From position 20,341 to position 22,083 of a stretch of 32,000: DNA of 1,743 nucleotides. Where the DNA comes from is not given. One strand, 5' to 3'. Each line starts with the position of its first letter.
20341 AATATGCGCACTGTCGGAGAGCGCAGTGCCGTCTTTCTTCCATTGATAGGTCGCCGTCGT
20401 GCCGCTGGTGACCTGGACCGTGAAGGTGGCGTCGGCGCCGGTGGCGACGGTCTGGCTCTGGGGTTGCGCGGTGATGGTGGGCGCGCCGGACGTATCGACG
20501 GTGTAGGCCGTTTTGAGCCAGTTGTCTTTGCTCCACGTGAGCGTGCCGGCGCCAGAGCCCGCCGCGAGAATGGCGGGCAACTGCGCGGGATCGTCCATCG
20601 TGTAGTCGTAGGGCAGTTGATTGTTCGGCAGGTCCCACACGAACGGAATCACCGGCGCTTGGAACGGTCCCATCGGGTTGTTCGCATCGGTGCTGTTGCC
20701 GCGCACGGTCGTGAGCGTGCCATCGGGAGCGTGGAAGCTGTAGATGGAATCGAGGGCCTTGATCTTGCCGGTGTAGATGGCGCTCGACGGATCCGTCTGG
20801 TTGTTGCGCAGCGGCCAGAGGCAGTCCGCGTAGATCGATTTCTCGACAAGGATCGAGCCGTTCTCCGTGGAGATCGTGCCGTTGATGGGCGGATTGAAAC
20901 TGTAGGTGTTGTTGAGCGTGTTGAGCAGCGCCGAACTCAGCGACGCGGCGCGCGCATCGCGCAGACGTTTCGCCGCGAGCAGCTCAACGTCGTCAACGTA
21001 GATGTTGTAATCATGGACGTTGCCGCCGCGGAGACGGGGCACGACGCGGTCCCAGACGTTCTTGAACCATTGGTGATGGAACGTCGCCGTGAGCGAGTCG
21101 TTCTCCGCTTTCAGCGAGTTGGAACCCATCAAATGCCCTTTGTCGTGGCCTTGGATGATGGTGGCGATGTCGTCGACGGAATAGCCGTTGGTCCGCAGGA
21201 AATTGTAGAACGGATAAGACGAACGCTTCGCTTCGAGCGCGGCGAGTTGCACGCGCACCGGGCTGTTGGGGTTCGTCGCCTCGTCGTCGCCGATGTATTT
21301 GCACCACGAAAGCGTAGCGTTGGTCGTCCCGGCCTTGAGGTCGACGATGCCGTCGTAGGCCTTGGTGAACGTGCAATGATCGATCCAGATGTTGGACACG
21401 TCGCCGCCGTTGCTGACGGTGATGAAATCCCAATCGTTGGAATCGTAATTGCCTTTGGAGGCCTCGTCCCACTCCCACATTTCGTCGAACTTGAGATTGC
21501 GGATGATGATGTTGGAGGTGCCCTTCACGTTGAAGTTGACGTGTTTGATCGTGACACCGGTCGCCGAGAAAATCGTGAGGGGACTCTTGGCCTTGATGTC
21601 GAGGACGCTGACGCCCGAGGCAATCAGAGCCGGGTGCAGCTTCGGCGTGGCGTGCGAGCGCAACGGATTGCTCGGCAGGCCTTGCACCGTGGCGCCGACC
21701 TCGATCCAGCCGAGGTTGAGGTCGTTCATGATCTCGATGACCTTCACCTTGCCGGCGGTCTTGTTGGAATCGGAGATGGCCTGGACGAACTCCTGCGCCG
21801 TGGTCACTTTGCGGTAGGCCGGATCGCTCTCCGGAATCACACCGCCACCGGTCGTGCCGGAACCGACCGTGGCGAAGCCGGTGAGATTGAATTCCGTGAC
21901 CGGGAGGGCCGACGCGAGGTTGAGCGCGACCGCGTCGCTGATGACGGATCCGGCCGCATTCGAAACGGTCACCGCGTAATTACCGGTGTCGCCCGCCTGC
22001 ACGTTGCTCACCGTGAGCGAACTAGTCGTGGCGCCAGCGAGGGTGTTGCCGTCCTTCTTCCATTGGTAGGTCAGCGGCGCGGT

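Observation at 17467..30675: Single ~4,400-aa secreted protein combining three different pectin-active catalytic modules (CE8, PL9-like, PL1)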

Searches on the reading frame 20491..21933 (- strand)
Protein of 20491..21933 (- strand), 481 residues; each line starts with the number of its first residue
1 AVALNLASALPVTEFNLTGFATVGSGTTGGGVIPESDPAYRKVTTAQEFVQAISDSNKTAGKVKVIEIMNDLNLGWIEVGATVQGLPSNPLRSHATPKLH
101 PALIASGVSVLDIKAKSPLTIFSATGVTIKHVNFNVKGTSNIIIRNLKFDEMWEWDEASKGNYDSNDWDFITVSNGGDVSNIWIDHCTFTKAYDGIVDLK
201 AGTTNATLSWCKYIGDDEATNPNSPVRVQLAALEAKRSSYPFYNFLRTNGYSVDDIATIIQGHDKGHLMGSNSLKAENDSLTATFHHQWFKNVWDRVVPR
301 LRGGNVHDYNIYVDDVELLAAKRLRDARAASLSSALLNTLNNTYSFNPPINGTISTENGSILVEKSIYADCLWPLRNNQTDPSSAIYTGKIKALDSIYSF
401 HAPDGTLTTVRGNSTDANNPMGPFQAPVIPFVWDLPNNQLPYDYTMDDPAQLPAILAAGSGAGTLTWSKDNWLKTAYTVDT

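Call 11: search_protein_families(library=pfam, proteins=[window:20491-21933:-], max_evalue=5)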
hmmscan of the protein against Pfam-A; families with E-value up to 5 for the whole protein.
seq(481 aa): 2 families
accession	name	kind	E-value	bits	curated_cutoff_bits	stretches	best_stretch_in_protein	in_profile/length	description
PF00544.25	Pectate_lyase_4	-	5.1e-15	56.1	24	2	258-315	132-191/211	Pectate lyase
PF05336.19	rhaM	-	0.092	13.4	23.4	1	288-324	18-55/105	L-rhamnose mutarotase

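Call 14: search_solved_structures(query=window:20491-21933:-, show_alignments=2, max_evalue=0.01)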
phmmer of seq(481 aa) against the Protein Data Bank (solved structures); distinct sequences matched with E-value up to 0.01: 15.
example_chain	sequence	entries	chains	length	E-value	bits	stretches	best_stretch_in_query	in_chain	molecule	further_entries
5gt5_A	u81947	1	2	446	8.2e-124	417.2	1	14-477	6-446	Pectate lyase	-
3zsc_A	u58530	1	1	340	1.2e-17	67.1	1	112-219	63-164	PECTATE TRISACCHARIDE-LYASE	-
1vbl_A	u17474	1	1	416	2.8e-14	56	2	258-351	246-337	pectate lyase 47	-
1bn8_A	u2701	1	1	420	2.9e-14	56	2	111-191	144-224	PROTEIN (PECTATE LYASE)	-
5amv_A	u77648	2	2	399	3.5e-14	55.8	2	111-191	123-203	PECTATE LYASE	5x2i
2bsp_A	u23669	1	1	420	5.6e-14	55.1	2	111-191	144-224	PROTEIN (PECTATE LYASE)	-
2nzm_A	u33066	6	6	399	7e-14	54.7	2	111-191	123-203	Pectate lyase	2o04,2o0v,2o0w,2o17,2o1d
3krg_A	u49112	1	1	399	3.5e-13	52.5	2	111-191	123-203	Pectate lyase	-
2qx3_A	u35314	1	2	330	4.5e-05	25.7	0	262-334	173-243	Pectate lyase II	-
4hwv_A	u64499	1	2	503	6e-05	25.3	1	139-318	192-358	Pectate lyase/Amb allergen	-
2qxz_A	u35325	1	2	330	6.5e-05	25.2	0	262-334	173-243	pectate lyase II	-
6fi2_A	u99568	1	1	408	0.00015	24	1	175-218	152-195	VexL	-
2qy1_A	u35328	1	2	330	0.0024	20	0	262-334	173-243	Pectate lyase II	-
7xks_A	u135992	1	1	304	0.0061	18.7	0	265-317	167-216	Pectate lyase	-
3vmv_A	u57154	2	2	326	0.0074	18.4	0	279-321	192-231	Pectate lyase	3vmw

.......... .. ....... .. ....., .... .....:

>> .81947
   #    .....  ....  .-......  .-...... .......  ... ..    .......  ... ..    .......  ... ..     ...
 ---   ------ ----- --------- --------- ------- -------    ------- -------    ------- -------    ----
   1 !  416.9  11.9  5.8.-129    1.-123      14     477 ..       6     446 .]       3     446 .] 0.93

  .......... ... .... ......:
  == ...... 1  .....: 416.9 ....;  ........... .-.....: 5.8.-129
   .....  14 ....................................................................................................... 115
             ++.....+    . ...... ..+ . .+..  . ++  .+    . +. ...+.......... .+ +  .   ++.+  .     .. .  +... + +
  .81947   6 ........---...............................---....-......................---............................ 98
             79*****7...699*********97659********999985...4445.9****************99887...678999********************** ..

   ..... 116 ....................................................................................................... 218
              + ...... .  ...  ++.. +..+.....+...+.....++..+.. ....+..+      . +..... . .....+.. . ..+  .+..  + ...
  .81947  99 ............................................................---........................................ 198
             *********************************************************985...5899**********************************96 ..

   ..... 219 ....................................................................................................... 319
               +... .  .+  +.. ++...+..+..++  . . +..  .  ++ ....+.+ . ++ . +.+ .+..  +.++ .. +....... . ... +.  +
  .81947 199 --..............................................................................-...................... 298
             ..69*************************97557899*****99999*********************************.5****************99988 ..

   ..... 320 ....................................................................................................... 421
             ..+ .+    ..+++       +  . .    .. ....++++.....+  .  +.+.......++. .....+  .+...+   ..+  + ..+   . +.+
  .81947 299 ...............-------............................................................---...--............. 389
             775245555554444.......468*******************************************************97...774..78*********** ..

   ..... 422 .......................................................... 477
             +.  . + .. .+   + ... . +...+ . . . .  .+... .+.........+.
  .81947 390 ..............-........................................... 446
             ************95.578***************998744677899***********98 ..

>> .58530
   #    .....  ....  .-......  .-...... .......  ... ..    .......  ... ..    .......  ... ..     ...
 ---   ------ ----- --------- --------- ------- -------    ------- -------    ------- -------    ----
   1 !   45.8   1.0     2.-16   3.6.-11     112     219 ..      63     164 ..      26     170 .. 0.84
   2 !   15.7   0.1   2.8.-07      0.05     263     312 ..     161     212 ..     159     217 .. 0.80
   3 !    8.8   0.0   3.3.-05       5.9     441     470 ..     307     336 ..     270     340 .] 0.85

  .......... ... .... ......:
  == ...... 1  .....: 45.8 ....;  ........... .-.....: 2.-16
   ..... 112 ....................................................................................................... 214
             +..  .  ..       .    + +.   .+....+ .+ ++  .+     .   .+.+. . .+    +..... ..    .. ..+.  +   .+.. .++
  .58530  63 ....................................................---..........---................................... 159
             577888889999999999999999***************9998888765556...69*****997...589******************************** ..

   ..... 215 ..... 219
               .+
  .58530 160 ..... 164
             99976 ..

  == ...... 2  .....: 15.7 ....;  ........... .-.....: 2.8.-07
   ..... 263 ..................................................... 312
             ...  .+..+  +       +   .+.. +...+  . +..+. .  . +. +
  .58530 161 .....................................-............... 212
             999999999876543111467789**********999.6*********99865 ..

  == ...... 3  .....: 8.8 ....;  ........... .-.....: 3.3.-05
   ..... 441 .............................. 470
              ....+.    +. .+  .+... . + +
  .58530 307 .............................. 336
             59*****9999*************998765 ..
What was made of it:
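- On PL1 pectate lyase: 5GT5 PelN: E 8e-124, query residues 14-477 against chain residues 6-446 (call 14).
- Checked: PL1 to PelN 5GT5, E 8e-124 over the full length (call 14).
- PL1 is 55-60% identical to a characterised lyase fold across its full length (call 14).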

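Call 16: find_related_loci(query=window:20491-21930:-, collection=genome_contigs, flank=10000)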
Query window:20491-21930:- (480 aa) in genome_contigs; peptide patterns used: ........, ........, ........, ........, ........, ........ (x = any residue, [..] = any of these).
251 stretches matched a pattern; 196 encode a relative of the query (tblastn E <= 1e-3); the best 80 are kept; 79 distinct loci.
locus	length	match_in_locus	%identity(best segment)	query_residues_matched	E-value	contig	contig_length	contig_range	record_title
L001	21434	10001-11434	83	3-480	0e+0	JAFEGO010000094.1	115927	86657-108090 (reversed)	MAG: Verrucomicrobia bacterium isolate SZAS-20 CK_MAG-93__94__length-115927, whole genome shotgun sequence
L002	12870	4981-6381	78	10-476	0e+0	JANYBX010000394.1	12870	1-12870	MAG: Opitutia bacterium isolate 336R_metabinner_101 336R_k141_2035249, whole genome shotgun sequence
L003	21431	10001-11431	78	3-479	0e+0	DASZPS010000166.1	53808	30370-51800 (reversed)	MAG TPA_asm: Lacunisphaera sp. isolate SMAG_U5977 k141_567847, whole genome shotgun sequence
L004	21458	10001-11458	76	1-480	0e+0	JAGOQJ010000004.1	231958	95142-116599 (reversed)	MAG: Candidatus Didemnitutus sp. isolate Gw_Bodden_bin_57 Gw_Bodden_64_length_231958_cov_10.435766, whole genome shotgun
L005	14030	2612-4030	72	3-476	0e+0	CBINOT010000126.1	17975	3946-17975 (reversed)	MAG TPA_asm: uncultured Opitutus sp. isolate SRR16817046_concoct_13 genome assembly, contig: ERZ27394046.780, whole geno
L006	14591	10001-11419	73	3-476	0e+0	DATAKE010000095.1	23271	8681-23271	MAG TPA_asm: Opitutaceae bacterium isolate SMAG_U6930 k141_27503, whole genome shotgun sequence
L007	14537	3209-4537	73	31-474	0e+0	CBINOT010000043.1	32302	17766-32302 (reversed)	MAG TPA_asm: uncultured Opitutus sp. isolate SRR16817046_concoct_13 genome assembly, contig: ERZ27394046.347, whole geno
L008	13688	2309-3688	69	12-476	0e+0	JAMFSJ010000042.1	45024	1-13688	MAG: Methylacidimicrobium fagopyrum isolate NGEE_A_bin29 k127_876583, whole genome shotgun sequence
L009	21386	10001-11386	74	14-476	0e+0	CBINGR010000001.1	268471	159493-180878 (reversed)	MAG TPA_asm: uncultured Akkermansia sp. isolate SRR16817036_binner123_Refined_37 genome assembly, contig: ERZ27393611.3,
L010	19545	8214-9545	69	31-476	0e+0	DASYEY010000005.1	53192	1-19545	MAG TPA_asm: Verrucomicrobiia bacterium isolate SMAG_U4999 k141_148956, whole genome shotgun sequence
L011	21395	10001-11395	68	10-476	0e+0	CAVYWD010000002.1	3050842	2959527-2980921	MAG: uncultured delta proteobacterium isolate MFD01476.bin.1.33 genome assembly, contig: contig_48851, whole genome shot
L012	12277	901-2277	67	9-476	0e+0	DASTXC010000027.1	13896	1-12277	MAG TPA_asm: Verrucomicrobiia bacterium isolate SMAG_U2404 k141_1064435, whole genome shotgun sequence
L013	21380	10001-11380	66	12-476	0e+0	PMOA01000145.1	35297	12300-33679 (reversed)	MAG: Limisphaerales bacterium isolate palsa_1371 73.20110600_P1D.3_contig_4995, whole genome shotgun sequence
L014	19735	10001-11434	68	2-480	0e+0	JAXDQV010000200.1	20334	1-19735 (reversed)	MAG: Chthoniobacter sp. isolate BP_743 scaffold_2488482, whole genome shotgun sequence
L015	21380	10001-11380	69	14-476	0e+0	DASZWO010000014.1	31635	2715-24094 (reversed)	MAG TPA_asm: Opitutaceae bacterium isolate SMAG_U6159 k141_1034506, whole genome shotgun sequence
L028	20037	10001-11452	74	2-479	0e+0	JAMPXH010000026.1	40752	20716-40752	MAG: Candidatus Didemnitutus sp. isolate R2F_R2FSRR_metabat.26 R2F_C479, whole genome shotgun sequence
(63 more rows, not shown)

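Call 60: search_protein_families(library=pfam, proteins=[L001:12215-21433:+, L001:2-2701:+, L003:3158-6667:+, L003:14231-19054:+], max_evalue=0.0001)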
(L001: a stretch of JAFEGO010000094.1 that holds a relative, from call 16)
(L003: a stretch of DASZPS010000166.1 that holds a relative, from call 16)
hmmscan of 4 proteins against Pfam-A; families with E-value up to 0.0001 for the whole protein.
L001:12215-21433:+ (3073 aa): 12 families
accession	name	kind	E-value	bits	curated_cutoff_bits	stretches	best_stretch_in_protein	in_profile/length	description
PF13927.12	Ig_3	-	9.8e-101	330.8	30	9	1902-1969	2-78/78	Immunoglobulin domain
PF07679.22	I-set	-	4.3e-90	296.4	23.7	7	1902-1980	1-88/90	Immunoglobulin I-set domain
PF05345.18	He_PIG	-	8.5e-81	267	24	11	2156-2236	1-95/96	Putative Ig domain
PF13895.12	Ig_2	-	2.3e-57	191.6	27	6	1902-1982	2-78/79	Immunoglobulin domain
PF00295.23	Glyco_hydro_28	-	1.6e-51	175.8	22.9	1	782-1108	8-309/324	Glycosyl hydrolases family 28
PF00047.31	ig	-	4.5e-31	107.4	21.8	1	1164-1222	20-77/81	Immunoglobulin domain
PF07686.23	V-set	-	1.6e-21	76.9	26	0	494-557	45-108/109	Immunoglobulin V-set domain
PF16681.11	Ig_5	-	8.6e-08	32.9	27.3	0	1916-1971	7-61/82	Ig-like domain on T-cell surface glycoprotein CD3 epsilon chain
PF24908.1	Ig_SIBA-E_2nd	-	7e-07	29.8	27.8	0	2007-2060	29-82/117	Integrin beta-like protein A-E, second Ig-like domain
PF00041.27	fn3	-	5.1e-06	27.1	25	1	1354-1435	8-83/84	Fibronectin type III domain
PF07495.19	Y_Y_Y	-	9.8e-06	25.8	26.6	0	2910-2942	29-61/65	Y_Y_Y domain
PF00801.26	PKD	-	1.4e-05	25.4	23.5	0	478-552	2-76/80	PKD domain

L001:2-2701:+ (900 aa): 7 families
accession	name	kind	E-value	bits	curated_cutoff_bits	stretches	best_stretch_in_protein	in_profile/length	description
PF13927.12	Ig_3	-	2.3e-49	166.3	30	4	649-716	2-78/78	Immunoglobulin domain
PF07679.22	I-set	-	7.2e-40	135.4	23.7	4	650-724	2-85/90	Immunoglobulin I-set domain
PF13895.12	Ig_2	-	2.2e-32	111.6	27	2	563-644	1-78/79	Immunoglobulin domain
PF00047.31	ig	-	2.4e-17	63.4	21.8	0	658-723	3-79/81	Immunoglobulin domain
PF07686.23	V-set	-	9.5e-09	35.9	26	0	172-209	71-108/109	Immunoglobulin V-set domain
PF11465.14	Receptor_2B4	-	4.3e-06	27.3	21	0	522-550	71-99/108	Natural killer cell receptor 2B4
PF13205.12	Big_5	-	2.8e-05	25.2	23.6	1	732-873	2-105/105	Bacterial Ig-like domain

L003:3158-6667:+ (1170 aa): 5 families
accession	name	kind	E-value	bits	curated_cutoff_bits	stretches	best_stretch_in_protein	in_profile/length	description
PF13927.12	Ig_3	-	5.9e-29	100.8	30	3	929-996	2-78/78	Immunoglobulin domain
PF07679.22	I-set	-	3.3e-23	82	23.7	2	929-1005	1-86/90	Immunoglobulin I-set domain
PF13895.12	Ig_2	-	2.4e-15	56.9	27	1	929-1010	2-79/79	Immunoglobulin domain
PF13205.12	Big_5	-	1.3e-06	29.5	23.6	0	1103-1159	57-105/105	Bacterial Ig-like domain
PF00047.31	ig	-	1.3e-06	29.1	21.8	0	939-1003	4-79/81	Immunoglobulin domain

L003:14231-19054:+ (1608 aa): 8 families
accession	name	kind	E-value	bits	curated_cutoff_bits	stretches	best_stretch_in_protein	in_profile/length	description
PF13927.12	Ig_3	-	1.3e-47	160.6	30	4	281-348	2-78/78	Immunoglobulin domain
PF07679.22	I-set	-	2.6e-43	146.4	23.7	4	281-361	1-90/90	Immunoglobulin I-set domain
PF13895.12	Ig_2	-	4.1e-27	94.7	27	2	799-880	2-79/79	Immunoglobulin domain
PF18887.5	MBG_3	-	2.4e-16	60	25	1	1273-1340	2-70/72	MBG domain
PF00544.25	Pectate_lyase_4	-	7e-15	55.6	24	1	939-1112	31-210/211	Pectate lyase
PF00047.31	ig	-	2.6e-14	53.7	21.8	0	291-355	4-79/81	Immunoglobulin domain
PF07686.23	V-set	-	3.9e-11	43.5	26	0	752-792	68-108/109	Immunoglobulin V-set domain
PF06832.18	BiPBP_C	-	5.2e-11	42.7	26.8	0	281-354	12-86/90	Penicillin-Binding Protein C-terminus Family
